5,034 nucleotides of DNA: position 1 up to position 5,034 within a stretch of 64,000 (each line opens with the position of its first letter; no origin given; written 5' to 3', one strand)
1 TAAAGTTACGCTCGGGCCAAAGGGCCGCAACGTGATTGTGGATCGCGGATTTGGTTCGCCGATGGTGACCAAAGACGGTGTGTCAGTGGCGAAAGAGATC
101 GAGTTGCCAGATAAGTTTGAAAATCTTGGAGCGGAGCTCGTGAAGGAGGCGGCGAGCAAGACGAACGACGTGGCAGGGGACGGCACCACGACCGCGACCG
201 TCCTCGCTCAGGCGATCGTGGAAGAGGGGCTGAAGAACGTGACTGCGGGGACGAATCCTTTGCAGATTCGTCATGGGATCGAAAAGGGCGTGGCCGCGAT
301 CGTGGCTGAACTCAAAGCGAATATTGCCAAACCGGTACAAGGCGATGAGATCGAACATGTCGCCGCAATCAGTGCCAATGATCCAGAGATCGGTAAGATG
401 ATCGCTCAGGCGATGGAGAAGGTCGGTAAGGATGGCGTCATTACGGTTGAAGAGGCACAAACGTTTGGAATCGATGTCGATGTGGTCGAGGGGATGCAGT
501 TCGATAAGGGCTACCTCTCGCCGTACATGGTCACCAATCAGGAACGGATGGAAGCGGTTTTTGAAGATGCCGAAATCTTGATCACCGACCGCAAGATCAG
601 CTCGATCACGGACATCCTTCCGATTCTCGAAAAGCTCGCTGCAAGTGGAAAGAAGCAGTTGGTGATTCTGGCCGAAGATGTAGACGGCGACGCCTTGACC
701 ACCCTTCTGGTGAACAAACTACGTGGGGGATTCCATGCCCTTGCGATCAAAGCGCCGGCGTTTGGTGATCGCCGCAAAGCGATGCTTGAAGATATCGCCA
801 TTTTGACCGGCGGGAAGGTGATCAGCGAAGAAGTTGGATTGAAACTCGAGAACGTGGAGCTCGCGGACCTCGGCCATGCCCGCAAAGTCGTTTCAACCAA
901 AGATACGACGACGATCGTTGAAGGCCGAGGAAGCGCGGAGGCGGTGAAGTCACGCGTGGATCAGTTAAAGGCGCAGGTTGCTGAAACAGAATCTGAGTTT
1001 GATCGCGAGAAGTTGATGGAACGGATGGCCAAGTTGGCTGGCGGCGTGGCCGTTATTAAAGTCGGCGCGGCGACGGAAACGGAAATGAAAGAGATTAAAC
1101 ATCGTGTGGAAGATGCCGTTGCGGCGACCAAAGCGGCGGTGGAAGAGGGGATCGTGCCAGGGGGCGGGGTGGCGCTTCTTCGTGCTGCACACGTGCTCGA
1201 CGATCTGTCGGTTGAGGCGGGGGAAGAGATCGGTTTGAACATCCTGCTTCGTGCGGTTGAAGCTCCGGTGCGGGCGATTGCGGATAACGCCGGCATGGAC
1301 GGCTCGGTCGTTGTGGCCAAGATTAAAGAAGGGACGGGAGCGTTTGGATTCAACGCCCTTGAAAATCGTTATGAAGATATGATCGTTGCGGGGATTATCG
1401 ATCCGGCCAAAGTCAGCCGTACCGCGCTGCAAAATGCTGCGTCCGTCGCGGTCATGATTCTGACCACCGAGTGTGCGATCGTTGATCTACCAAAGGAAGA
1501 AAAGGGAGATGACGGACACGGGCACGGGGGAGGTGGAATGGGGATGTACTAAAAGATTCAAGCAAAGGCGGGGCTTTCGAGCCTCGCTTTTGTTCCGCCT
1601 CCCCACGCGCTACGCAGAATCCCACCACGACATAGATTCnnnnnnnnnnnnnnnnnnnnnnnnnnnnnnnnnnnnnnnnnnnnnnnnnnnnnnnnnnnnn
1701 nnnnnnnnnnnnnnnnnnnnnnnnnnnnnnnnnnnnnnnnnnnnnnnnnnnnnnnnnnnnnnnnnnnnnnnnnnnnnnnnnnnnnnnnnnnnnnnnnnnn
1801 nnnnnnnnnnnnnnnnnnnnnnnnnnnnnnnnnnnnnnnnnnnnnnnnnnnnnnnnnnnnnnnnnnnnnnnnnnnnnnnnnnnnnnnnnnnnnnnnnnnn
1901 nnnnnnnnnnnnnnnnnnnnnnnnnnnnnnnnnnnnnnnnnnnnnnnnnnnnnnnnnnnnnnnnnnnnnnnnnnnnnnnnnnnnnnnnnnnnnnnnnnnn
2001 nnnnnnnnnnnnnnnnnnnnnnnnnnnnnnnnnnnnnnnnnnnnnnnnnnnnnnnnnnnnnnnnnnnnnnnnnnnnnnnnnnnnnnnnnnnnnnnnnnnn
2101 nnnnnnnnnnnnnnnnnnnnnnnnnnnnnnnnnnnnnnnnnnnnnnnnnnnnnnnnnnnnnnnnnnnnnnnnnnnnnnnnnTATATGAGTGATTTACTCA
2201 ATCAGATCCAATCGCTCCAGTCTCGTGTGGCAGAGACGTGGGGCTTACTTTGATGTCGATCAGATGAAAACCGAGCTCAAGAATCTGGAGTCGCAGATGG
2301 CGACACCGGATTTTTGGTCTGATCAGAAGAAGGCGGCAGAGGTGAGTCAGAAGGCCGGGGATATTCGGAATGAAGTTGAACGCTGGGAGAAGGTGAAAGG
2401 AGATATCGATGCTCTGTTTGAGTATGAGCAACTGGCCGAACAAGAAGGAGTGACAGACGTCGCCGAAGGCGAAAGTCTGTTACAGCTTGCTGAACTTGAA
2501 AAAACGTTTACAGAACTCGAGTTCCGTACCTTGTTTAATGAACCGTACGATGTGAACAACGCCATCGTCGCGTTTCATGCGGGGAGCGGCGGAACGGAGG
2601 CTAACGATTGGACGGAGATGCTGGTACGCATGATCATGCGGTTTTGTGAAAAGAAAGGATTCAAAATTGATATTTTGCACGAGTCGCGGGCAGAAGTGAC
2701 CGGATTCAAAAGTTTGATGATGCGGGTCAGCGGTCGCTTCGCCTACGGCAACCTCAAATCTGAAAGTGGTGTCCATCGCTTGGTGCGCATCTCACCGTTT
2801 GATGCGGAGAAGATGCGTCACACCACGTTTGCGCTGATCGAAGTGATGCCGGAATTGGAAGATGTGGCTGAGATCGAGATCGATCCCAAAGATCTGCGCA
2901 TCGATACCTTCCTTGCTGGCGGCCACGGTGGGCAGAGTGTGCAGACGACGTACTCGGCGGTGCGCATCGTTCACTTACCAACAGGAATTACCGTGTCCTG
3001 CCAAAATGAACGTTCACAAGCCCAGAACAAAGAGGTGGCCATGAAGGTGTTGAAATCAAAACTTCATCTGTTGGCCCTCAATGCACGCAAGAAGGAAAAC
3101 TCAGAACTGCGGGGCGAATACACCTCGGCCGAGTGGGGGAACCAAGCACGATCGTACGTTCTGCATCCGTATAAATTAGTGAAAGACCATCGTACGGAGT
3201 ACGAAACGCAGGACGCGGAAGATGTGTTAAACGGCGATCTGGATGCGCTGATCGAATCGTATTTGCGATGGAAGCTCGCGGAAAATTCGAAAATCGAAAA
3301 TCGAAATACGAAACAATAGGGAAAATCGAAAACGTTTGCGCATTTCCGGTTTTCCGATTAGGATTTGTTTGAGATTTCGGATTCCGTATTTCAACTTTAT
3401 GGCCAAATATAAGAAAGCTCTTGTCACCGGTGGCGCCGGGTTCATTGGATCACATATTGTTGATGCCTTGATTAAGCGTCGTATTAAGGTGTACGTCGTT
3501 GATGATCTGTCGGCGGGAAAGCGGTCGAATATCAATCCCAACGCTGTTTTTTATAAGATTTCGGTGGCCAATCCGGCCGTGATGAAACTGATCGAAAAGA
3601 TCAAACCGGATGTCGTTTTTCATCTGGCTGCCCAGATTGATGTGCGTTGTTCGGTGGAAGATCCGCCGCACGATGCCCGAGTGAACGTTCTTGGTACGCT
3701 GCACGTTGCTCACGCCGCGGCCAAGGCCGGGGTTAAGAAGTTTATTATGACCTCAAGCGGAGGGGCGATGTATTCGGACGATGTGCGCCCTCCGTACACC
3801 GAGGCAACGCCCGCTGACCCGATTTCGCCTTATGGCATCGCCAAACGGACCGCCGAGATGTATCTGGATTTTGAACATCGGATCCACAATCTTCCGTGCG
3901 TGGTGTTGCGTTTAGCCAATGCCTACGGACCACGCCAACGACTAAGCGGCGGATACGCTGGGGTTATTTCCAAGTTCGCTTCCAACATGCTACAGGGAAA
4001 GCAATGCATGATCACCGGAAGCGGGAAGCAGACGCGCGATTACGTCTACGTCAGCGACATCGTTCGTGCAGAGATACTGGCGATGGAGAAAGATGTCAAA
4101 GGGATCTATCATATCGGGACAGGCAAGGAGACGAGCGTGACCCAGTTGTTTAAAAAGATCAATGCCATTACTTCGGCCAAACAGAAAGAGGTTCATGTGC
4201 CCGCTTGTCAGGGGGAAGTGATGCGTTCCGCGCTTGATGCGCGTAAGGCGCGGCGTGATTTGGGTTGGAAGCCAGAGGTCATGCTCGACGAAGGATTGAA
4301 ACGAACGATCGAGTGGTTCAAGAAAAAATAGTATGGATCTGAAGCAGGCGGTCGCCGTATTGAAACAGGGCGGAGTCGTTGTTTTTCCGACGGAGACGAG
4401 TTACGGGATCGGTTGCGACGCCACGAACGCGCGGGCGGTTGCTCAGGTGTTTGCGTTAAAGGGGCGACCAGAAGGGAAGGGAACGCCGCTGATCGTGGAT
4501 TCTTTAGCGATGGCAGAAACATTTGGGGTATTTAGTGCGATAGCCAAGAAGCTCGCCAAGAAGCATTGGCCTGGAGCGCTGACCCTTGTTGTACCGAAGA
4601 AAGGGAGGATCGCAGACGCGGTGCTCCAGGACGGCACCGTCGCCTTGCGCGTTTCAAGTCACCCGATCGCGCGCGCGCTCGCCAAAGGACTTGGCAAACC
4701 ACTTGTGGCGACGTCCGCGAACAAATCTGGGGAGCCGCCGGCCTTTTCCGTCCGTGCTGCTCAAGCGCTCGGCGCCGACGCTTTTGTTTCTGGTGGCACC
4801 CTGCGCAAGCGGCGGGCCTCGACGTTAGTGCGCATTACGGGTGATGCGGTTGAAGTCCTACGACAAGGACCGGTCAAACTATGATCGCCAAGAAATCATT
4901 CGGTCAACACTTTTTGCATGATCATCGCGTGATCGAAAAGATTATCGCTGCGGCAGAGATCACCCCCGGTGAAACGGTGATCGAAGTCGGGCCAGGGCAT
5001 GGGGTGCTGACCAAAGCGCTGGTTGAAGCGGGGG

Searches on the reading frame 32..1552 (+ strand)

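Call 55: search_protein_families(library=pfam, proteins=[window:32-1552:+], max_evalue=0.001)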
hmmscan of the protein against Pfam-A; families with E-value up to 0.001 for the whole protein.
window:32-1552:+ (506 aa): 1 family
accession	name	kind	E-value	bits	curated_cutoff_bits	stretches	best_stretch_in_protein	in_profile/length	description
PF00118.29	Cpn60_TCP1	-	9.9e-65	219.5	34.3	1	1-484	17-487/490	TCP-1/cpn60 chaperonin family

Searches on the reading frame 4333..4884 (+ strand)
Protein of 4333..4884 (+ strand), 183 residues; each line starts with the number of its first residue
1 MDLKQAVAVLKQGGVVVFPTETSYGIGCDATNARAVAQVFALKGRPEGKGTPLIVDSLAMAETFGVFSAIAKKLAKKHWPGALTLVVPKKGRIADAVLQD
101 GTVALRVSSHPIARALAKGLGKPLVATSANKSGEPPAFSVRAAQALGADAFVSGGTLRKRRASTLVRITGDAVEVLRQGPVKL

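Call 55: search_protein_families(library=pfam, proteins=[window:4333-4884:+], max_evalue=0.001)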
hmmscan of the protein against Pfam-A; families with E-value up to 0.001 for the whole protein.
window:4333-4884:+ (183 aa): 1 family
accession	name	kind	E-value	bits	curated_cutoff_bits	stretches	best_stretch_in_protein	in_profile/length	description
PF01300.24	Sua5_yciO_yrdC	-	1.5e-48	165.1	25.1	1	9-179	2-178/178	Telomere recombination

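Call 76: find_encoding_contigs(protein=window:4333-4884:+, flank=10000, max_places=3)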
Protein window:4333-4884:+ (183 aa): 1 contig read that carries it; 1 place shown.
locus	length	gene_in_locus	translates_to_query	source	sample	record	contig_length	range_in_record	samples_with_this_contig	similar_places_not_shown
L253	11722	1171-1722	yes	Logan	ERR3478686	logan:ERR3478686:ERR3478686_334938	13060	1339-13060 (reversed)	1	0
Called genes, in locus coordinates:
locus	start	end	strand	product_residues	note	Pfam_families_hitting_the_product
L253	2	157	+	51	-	?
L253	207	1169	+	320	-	PF01073:3Beta_HSD, PF01370:Epimerase, PF02719:Polysacc_synt_2, PF04321:RmlD_sub_bind, PF16363:GDP_Man_Dehyd, PF13460:NAD_binding_10, PF07993:NAD_binding_4 (weak)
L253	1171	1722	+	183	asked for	PF01300:Sua5_yciO_yrdC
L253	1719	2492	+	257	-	PF00398:RrnaAD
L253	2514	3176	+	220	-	-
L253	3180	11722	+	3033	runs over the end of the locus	PF02018:CBM_4_9 (faint)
